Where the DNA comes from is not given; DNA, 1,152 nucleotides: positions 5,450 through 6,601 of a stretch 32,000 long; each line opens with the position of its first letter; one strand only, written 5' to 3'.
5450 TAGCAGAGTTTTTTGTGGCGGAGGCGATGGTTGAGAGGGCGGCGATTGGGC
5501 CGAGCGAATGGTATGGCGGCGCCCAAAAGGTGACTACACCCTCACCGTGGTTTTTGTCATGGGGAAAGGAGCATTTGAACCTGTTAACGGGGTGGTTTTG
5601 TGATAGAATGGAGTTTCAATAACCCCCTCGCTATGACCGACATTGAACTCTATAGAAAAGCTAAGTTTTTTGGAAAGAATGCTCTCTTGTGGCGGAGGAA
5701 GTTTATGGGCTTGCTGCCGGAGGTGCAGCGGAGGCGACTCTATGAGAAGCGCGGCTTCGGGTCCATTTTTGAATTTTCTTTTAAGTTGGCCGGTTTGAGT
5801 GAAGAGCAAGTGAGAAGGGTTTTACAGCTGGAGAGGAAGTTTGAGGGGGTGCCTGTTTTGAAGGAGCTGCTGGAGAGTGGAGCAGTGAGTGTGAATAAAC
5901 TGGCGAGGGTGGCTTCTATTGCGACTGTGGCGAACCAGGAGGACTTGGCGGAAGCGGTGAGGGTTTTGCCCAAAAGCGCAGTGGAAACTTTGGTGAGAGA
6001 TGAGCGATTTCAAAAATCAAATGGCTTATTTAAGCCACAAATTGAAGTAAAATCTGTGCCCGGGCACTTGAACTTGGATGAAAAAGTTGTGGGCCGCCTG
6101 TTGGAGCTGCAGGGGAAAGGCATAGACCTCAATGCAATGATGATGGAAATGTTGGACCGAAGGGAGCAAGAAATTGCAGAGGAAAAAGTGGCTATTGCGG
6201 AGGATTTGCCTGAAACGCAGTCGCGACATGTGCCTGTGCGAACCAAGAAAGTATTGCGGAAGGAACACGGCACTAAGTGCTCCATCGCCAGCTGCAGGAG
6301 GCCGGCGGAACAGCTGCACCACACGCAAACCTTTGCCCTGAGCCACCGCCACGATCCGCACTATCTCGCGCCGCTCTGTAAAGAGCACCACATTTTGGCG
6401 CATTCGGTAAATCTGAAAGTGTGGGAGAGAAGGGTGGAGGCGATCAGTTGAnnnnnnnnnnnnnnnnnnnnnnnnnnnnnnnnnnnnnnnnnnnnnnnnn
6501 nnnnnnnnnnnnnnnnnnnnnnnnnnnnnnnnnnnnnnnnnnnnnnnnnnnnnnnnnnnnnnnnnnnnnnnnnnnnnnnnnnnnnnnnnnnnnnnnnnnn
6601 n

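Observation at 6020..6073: A 54-nt double-hairpin repeat family present three times, read in the same frame inside two unrelated genes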

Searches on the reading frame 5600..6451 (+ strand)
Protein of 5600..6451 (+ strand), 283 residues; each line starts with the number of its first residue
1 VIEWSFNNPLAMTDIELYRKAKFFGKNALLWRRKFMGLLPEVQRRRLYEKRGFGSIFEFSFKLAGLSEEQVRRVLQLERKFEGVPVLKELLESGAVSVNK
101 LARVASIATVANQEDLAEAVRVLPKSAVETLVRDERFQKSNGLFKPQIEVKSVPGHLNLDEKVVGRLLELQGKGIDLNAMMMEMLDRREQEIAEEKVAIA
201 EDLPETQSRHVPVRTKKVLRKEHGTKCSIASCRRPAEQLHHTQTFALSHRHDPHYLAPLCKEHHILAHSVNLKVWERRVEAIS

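Call 12: search_protein_families(library=pfam, proteins=[window:5600-6451:+], max_evalue=0.01)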
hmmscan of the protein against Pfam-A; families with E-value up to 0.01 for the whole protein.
window:5600-6451:+ (283 aa): 0 families

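Call 16: find_encoding_contigs(protein=window:5600-6451:+, flank=10000, max_places=6)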
Protein window:5600-6451:+ (283 aa): no gene with exactly this product is on record in the collection.

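Call 18: find_encoding_contigs(protein=window:5633-6451:+, flank=10000, max_places=6)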
Protein window:5633-6451:+ (272 aa): no gene with exactly this product is on record in the collection.

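Call 33: find_homologous_proteins(query=window:5633-6448:+, max_evalue=0.001)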
Query window:5633-6448:+ (272 aa): 1039 proteins with E <= 0.001 among 2822 candidates; the best 120 are listed.
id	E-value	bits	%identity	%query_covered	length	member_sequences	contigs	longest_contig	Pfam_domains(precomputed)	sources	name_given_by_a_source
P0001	3.0e-173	592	100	100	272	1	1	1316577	-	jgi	jgi:hypothetical protein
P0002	4.9e-147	506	85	100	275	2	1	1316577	-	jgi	jgi:hypothetical protein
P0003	4.8e-142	490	83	99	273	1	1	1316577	-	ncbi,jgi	ncbi:MAG: hypothetical protein WC777_03550 [Candidatus Gracilibacteria bacterium]|jgi:hypothetical p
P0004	9.8e-140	483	80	100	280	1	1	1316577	-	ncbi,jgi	ncbi:MAG: hypothetical protein WC777_00875 [Candidatus Gracilibacteria bacterium]|jgi:hypothetical p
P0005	2.0e-128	445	73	100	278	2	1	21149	-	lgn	-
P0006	8.3e-116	404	68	100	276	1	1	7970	-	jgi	-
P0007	2.7e-115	402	67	100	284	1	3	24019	-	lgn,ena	-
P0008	4.3e-115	402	69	98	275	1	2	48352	-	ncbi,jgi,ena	ncbi:MAG: hypothetical protein WC924_02175 [Candidatus Gracilibacteria bacterium]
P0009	6.7e-113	395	68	100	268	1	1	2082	-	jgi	jgi:hypothetical protein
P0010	7.0e-113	395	69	98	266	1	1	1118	-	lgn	-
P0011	2.0e-112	393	69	99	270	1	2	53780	-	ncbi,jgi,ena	ncbi:MAG: hypothetical protein WC924_04425 [Candidatus Gracilibacteria bacterium]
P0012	1.1e-111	391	67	100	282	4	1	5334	-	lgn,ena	-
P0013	2.6e-111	389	64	99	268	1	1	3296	-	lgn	-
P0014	2.8e-110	386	66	98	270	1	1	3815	-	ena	-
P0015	6.3e-110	385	69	97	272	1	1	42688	-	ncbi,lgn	-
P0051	1.2e-102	361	62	99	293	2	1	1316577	-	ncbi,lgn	ncbi:MAG: HNH endonuclease signature motif containing protein [Candidatus Gracilibacteria bacterium]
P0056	5.2e-102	359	64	100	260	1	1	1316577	-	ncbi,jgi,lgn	ncbi:MAG: HNH endonuclease signature motif containing protein [Candidatus Gracilibacteria bacterium]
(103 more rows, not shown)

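Call 49: search_protein_families(library=pfam, proteins=[window:5633-6448:+], max_evalue=1)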
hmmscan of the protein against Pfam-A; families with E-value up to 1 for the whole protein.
window:5633-6448:+ (272 aa): 2 families
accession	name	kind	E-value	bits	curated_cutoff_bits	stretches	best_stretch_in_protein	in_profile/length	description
PF18109.6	Fer4_24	-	0.01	16.5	23.1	1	60-73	10-23/35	Ferredoxin I 4Fe-4S cluster domain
PF05262.16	Borrelia_P83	-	0.17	10.8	33.6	1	149-205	179-235/489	Borrelia P83/100 protein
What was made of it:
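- Closest known: HNH homing endonucleases and the multi-copy HNH genes of actinobacteria. Different: There is no Pfam DUF222 or HNH hit (calls 12, 49).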

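Call 52: find_encoding_contigs(protein=P0003, flank=10000, max_places=1)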
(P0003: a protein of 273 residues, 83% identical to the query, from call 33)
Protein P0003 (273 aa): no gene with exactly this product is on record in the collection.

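Call 53: find_encoding_contigs(protein=P0004, flank=10000, max_places=1)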
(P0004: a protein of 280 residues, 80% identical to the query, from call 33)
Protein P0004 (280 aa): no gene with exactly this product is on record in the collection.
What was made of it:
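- Tried and rejected: P0003 and P0004 could not be located on contigs (calls 52, 53).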

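Call 54: find_encoding_contigs(protein=P0051, flank=10000, max_places=1)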
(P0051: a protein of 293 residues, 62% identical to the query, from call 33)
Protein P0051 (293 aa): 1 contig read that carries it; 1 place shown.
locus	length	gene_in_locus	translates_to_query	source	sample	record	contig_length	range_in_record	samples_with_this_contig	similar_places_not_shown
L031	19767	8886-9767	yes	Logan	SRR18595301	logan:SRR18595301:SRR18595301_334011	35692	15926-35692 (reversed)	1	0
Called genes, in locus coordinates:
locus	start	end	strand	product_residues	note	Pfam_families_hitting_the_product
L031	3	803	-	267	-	?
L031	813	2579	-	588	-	PF01807:Zn_ribbon_DnaG, PF08275:DNAG_N, PF01751:Toprim, PF13362:Toprim_3, PF13662:Toprim_4, PF13155:Toprim_2, PF10410:DnaB_bind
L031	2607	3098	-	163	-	-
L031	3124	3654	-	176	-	-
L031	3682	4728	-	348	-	PF00953:Glycos_transf_4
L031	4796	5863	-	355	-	-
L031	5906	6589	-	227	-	PF01509:TruB_N, PF16198:TruB_C_2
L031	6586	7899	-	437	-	PF08245:Mur_ligase_M, PF02875:Mur_ligase_C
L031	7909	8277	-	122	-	PF01687:Flavokinase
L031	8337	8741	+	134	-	-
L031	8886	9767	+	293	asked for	-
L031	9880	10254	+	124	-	-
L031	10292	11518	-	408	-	PF04932:Wzy_C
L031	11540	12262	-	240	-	PF00121:TIM, PF05690:ThiG (weak)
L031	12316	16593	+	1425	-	-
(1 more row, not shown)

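Call 55: find_encoding_contigs(protein=P0056, flank=10000, max_places=1)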
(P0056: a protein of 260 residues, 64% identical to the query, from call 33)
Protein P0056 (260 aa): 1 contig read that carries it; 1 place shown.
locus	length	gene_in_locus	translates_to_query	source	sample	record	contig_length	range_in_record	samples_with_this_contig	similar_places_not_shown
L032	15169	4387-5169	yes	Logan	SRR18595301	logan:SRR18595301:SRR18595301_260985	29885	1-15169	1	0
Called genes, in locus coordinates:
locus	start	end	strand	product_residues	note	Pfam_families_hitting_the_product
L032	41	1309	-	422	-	-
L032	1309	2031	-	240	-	PF13529:Peptidase_C39_2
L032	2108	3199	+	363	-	PF00990:GGDEF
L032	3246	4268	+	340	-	PF17773:UPF0176_N, PF00581:Rhodanese, PF12368:Rhodanese_C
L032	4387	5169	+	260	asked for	-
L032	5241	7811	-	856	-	PF07705:CARDB, PF00395:SLH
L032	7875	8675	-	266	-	PF00950:ABC-3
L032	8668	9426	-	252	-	PF02463:SMC_N (weak), PF00005:ABC_tran, PF13304:AAA_21 (faint)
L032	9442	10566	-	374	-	PF07907:YibE_F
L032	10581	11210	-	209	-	PF02698:DUF218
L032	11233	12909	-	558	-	PF01551:Peptidase_M23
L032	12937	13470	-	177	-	PF07638:Sigma70_ECF, PF04542:Sigma70_r2, PF08281:Sigma70_r4_2, PF04545:Sigma70_r4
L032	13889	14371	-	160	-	-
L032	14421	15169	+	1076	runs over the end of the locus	PF00873:ACR_tran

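Call 58: search_protein_families(library=ncbifam, proteins=[window:5633-6448:+, L032:4387-5166:+], max_evalue=1)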
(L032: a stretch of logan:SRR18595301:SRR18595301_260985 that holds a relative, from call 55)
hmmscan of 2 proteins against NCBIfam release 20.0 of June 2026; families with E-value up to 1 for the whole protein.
window:5633-6448:+ (272 aa): 0 families

L032:4387-5166:+ (260 aa): 1 family
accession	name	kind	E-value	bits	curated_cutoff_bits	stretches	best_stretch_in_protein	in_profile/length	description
TIGR01202.1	bchC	equivalog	0.069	12.3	291.25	1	40-99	230-288/308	chlorophyll synthesis pathway protein BchC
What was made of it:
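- On ParB/Noc-type protein and palindromic site: No Pfam or NCBIfam match (calls 12, 49, 58).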

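Call 59: search_protein_families(library=phrogs, proteins=[window:5633-6448:+, L032:4387-5166:+], max_evalue=1)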
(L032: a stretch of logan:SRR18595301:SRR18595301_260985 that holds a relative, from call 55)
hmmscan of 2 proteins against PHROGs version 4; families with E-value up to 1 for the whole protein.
window:5633-6448:+ (272 aa): 6 families
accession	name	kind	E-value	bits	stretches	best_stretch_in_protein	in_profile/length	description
phrog_22514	-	DNA, RNA and nucleotide metabolism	1.5e-06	29.5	1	209-258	62-110/187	HNH endonuclease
phrog_6544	-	unknown function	0.0008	19.8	1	197-254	10-66/248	-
phrog_8048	-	DNA, RNA and nucleotide metabolism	0.0041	17.4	1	166-257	129-226/273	HNH endonuclease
phrog_333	-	DNA, RNA and nucleotide metabolism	0.033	15.4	1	198-253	19-75/138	HNH endonuclease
phrog_1588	-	unknown function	0.16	12.8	1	219-257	40-83/132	-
phrog_144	-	DNA, RNA and nucleotide metabolism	0.42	11.3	1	206-264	78-140/175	HNH endonuclease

L032:4387-5166:+ (260 aa): 7 families
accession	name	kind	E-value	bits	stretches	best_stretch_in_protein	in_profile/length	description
phrog_22514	-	DNA, RNA and nucleotide metabolism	6.1e-07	30.7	1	191-246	57-110/187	HNH endonuclease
phrog_8048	-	DNA, RNA and nucleotide metabolism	0.0052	17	1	147-245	122-226/273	HNH endonuclease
phrog_6544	-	unknown function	0.02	15.2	1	185-242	10-66/248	-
phrog_333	-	DNA, RNA and nucleotide metabolism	0.036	15.2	1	186-241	19-75/138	HNH endonuclease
phrog_8162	-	unknown function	0.25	12.6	1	159-223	18-75/106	-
phrog_1588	-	unknown function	0.5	11.2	1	204-245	42-83/132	-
phrog_144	-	DNA, RNA and nucleotide metabolism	0.82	10.3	0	202-246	88-134/175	HNH endonuclease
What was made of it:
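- On HNH homing endonuclease: PHROG HNH families match residues 209-258, E 1.5e-6 (call 59).
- Checked: The hosts are an HNH-type gene (PHROG HNH match E 1.5e-6, call 59; no Pfam hit, calls 12, 49) and dxr (Pfam, call 12).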

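Call 60: search_solved_structures(query=window:5633-6448:+, max_evalue=10, show_alignments=2)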
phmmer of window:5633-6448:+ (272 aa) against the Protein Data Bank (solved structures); distinct sequences matched with E-value up to 10: 0.

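Call 67: search_protein_representatives(alignment_id=A3)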
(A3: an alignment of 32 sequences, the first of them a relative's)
Query: 32 sequences, 274 profile positions. Proteins with E-value up to 0.001 (for the whole library): 4722; up to 1e-10: 1203; up to 1e-30: 510. The best 150 are listed.
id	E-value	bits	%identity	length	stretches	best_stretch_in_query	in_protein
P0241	3.2e-117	407.1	-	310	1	2-269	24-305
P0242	6.7e-112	389.6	-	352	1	3-269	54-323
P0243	2.5e-110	384.5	-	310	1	2-269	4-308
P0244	7.6e-109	379.6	-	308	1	3-267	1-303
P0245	2.1e-108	378.2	-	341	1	2-272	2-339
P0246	1.3e-107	375.6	-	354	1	2-272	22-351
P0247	7.8e-105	366.4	-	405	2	3-199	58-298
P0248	1.1e-104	366.0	-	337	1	3-266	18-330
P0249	4.3e-104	364.0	-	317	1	3-271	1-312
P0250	1.1e-103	362.7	-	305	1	3-270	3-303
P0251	1.5e-103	362.3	-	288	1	2-271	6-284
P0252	3.8e-102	357.6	-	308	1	2-270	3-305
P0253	1.1e-101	356.1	-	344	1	2-269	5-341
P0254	1.2e-101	356.1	-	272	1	3-267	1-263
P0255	1.3e-101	355.9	-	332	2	3-216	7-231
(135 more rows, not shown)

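Call 91: predict_structure(alignment_id=A3)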
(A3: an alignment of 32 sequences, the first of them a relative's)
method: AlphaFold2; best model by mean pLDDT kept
length: 272 residues; sequences in the alignment: 32
mean_pLDDT: 88.9   pTM: 0.47
mean pLDDT of the five models: 88.9, 88.8, 81.5, 81.0, 78.6
residues with pLDDT >= 90: 194; 70-90: 55; 50-70: 7; < 50: 16
segments of 3 or more residues with pLDDT < 50: 130-145
pLDDT, mean of each block of 10 residues (from residue 1): 94 93 95 97 97 96 97 97 94 94 96 92 75 41 60 87 90 95 94 84 94 94 94 75 94 92 88 86
secondary structure, 60 per line:
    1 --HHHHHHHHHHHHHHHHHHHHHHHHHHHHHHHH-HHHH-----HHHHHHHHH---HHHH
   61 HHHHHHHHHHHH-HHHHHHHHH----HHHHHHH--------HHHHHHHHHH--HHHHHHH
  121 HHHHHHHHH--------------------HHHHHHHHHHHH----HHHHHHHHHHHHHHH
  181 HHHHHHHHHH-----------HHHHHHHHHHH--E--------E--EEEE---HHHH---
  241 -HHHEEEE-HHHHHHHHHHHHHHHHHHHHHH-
elements in order: H3-34 H36-39 H45-53 H57-72 H74-82 H87-93 H102-111 H114-129 H150-161 H166-190 H202-212 E227-230 H234-237 E245-248 H250-271
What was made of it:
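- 6020..6073 (+): Copy 1 of the element, in frame in the linker-coding part of the HNH gene (codons 130-147, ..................). AlphaFold residues 130-145 are the only stretch with pLDDT <50 (call 91).
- In the full-length model the only low-confidence stretch is residues 130-145, the element peptide (call 91). The peptide is the only disordered stretch of the HNH model (call 91).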

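Call 93: fold_search(model_id=the predicted structure, library=pdb)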
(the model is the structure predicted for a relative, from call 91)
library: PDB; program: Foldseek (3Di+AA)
matches with E <= 10: 115; with E <= 0.001: 0
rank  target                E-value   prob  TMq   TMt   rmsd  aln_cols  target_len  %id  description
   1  7o0n_A                6.1e-02  1.00  0.27  0.35   5.7       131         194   15  Crystal structure of a ParB E93A mutant from Myxococcus xanthus bound to CDP and monothiophosphate (released 2021-09-15)
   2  7bnr_B                7.6e-02  1.00  0.25  0.34   4.1        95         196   19  Crystal structure of a ParB Q52A mutant from Myxococcus xanthus bound to CTPyS (released 2021-09-08)
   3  7bnk_B                1.7e-01  0.99  0.24  0.33   4.0        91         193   19  Crystal structure of ParB from Myxococcus xanthus bound to CDP and Monothiophosphate (released 2021-09-08)
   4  6sdk_A                1.9e-01  0.99  0.27  0.35   4.4       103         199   16  Crystal structure of bacterial ParB dimer bound to CDP (released 2019-10-23)
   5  7bnr_A                2.2e-01  0.99  0.25  0.33   4.1        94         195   19  Crystal structure of a ParB Q52A mutant from Myxococcus xanthus bound to CTPyS (released 2021-09-08)
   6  6y93_A                2.3e-01  0.99  0.29  0.64   3.5       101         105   15  Crystal structure of the DNA-binding domain of the Nucleoid Occlusion Factor (Noc) complexed to the Noc-binding site ( (released 2020-08-05)
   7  7bnk_A                2.4e-01  0.97  0.24  0.32   4.1        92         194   20  Crystal structure of ParB from Myxococcus xanthus bound to CDP and Monothiophosphate (released 2021-09-08)
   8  7ng0                  3.9e-01  0.97  0.27  0.35   4.2       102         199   15  Crystal structure of N- and C-terminally truncated Geobacillus thermoleovorans nucleoid occlusion protein Noc (released 2021-02-17)
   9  6y93_B                4.4e-01  0.94  0.27  0.56   5.7       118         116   14  Crystal structure of the DNA-binding domain of the Nucleoid Occlusion Factor (Noc) complexed to the Noc-binding site ( (released 2020-08-05)
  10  3a5i_B                6.4e-01  0.35  0.20  0.16  13.8       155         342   19  Structure of the cytoplasmic domain of FlhA (released 2010-03-09)
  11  6sdk_B                6.7e-01  0.77  0.23  0.29   5.6        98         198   17  Crystal structure of bacterial ParB dimer bound to CDP (released 2019-10-23)
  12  6s6h_B                7.1e-01  0.51  0.24  0.39   8.2       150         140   17  Crystal structure of the DNA binding domain of the chromosome-partitioning protein ParB complexed to the centromeric p (released 2020-07-15)
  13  6kkm_F                7.5e-01  0.77  0.26  0.22   6.5       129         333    8  Crystal structure of RbcL-Raf1 complex from Anabaena sp. PCC 7120 (released 2020-05-13)
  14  6kkm_E                8.3e-01  0.82  0.27  0.23   5.2       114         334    9  Crystal structure of RbcL-Raf1 complex from Anabaena sp. PCC 7120 (released 2020-05-13)
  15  4umk_D                9.2e-01  0.72  0.26  0.36  10.3       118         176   16  The complex of Spo0J and parS DNA in chromosomal partition system (released 2015-05-13)
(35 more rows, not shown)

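Call 107: search_solved_structures(query=A3, max_evalue=10, show_alignments=3)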
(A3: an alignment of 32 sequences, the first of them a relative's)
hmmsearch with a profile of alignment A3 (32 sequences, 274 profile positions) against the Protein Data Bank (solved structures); distinct sequences matched with E-value up to 10: 2.
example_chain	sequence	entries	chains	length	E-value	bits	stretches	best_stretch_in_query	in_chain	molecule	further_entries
6l1w_A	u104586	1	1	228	0.28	13.7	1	206-269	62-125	Zinc finger CCCH-type antiviral protein 1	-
3u9g_A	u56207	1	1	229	0.61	12.5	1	206-268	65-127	Zinc finger CCCH-type antiviral protein 1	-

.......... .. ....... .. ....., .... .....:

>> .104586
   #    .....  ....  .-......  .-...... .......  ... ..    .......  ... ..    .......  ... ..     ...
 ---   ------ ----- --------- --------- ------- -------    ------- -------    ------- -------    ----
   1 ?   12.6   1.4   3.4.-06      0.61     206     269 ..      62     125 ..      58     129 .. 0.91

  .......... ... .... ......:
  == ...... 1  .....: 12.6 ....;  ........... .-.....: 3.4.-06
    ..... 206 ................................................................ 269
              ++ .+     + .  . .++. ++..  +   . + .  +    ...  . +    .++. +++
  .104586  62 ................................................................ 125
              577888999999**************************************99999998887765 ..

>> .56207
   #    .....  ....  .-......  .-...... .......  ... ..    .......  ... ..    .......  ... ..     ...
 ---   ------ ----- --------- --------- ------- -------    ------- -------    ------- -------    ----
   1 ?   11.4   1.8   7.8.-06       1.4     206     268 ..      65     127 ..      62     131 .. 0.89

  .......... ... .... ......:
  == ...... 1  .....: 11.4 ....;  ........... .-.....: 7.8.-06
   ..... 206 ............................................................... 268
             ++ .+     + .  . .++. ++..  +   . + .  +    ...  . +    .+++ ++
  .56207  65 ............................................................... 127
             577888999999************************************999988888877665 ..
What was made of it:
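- On ParB/Noc-type protein and palindromic site: There are no sequence hits (calls 60, 107).
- No sequence-level match exists in PDB, Pfam or NCBIfam (calls 49, 58, 60, 107).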
